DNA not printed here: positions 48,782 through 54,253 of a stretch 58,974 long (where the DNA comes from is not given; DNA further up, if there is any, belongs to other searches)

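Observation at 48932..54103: Sec-signal Rhs protein whose 296-aa tip looks like a Ser-Asp-His alpha/beta-hydrolase (lipase/esterase) toxin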

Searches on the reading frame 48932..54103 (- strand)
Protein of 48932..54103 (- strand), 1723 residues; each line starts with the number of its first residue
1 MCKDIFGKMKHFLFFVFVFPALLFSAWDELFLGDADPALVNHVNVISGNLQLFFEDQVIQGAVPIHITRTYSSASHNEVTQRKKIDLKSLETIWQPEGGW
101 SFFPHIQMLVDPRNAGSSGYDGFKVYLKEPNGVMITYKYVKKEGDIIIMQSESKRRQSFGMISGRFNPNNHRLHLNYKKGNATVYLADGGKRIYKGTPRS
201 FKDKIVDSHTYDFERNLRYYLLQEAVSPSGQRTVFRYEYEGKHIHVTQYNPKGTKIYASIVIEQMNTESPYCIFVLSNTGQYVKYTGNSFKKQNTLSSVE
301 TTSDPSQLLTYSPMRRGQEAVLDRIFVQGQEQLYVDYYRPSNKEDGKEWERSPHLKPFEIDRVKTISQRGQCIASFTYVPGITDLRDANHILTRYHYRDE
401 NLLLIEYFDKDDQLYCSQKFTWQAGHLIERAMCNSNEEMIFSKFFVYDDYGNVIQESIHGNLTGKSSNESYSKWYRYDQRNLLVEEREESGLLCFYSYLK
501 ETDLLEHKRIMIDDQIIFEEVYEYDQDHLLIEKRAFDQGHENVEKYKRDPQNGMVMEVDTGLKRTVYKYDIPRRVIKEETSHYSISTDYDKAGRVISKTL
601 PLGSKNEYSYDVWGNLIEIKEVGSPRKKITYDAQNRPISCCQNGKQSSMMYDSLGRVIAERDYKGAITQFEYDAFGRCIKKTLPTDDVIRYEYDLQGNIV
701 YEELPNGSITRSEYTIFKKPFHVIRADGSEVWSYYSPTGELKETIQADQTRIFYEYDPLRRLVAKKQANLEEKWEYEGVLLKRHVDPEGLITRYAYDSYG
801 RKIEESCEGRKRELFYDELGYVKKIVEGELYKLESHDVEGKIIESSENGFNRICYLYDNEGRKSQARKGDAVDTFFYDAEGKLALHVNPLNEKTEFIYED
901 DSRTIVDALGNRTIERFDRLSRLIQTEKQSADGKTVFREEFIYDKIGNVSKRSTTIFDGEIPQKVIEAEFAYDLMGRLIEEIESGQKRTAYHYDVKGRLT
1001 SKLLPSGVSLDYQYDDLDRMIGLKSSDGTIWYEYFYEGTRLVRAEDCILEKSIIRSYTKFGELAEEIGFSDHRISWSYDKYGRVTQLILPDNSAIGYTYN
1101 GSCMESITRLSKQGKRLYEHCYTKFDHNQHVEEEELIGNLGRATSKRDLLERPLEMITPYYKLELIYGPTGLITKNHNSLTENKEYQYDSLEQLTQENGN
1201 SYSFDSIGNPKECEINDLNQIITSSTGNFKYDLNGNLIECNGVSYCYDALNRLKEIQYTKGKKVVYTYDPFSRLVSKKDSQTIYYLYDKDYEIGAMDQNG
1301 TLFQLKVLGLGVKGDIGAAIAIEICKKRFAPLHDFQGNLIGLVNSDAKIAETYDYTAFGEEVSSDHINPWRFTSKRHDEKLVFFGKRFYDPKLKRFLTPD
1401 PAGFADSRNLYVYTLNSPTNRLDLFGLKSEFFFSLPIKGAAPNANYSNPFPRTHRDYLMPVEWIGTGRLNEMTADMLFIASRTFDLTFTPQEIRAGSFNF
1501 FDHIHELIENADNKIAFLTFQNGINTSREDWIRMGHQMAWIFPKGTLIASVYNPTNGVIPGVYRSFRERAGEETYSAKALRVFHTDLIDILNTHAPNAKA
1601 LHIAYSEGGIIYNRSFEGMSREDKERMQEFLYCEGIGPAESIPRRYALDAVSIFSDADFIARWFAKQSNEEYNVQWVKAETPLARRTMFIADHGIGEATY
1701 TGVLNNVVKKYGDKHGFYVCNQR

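Call 3: search_protein_families(library=pfam, proteins=[window:48932-54103:-], max_evalue=0.1)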
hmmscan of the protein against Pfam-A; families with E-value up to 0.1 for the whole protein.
window:48932-54103:- (1723 aa): 3 families
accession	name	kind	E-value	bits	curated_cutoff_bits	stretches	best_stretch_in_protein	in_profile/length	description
PF05593.20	RHS_repeat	-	1e-51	172.8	22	6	993-1029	1-37/38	RHS Repeat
PF20041.5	DUF6443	-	2.8e-06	28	27.8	0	645-686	23-69/137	Domain of unknown function (DUF6443)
PF20148.4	DUF6531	-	0.00013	22.7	24.1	1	41-77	2-38/74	Domain of unknown function (DUF6531)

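Call 6: search_protein_families(library=ncbifam, proteins=[window:48932-54103:-], max_evalue=0.1)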
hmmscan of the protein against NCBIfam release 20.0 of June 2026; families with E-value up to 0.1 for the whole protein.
window:48932-54103:- (1723 aa): 3 families
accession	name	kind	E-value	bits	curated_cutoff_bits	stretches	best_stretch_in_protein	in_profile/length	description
TIGR01643.1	YD_repeat_2x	repeat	6.2e-41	137.3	15.8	5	631-671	1-42/42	YD repeat-containing protein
NF041261.1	RHS_core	equivalog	1.3e-40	139.2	2000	3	564-768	557-764/1261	RHS element core protein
TIGR03696.1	Rhs_assc_core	domain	1.3e-19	70.5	32.5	1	1355-1427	1-76/76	RHS repeat-associated core domain-containing protein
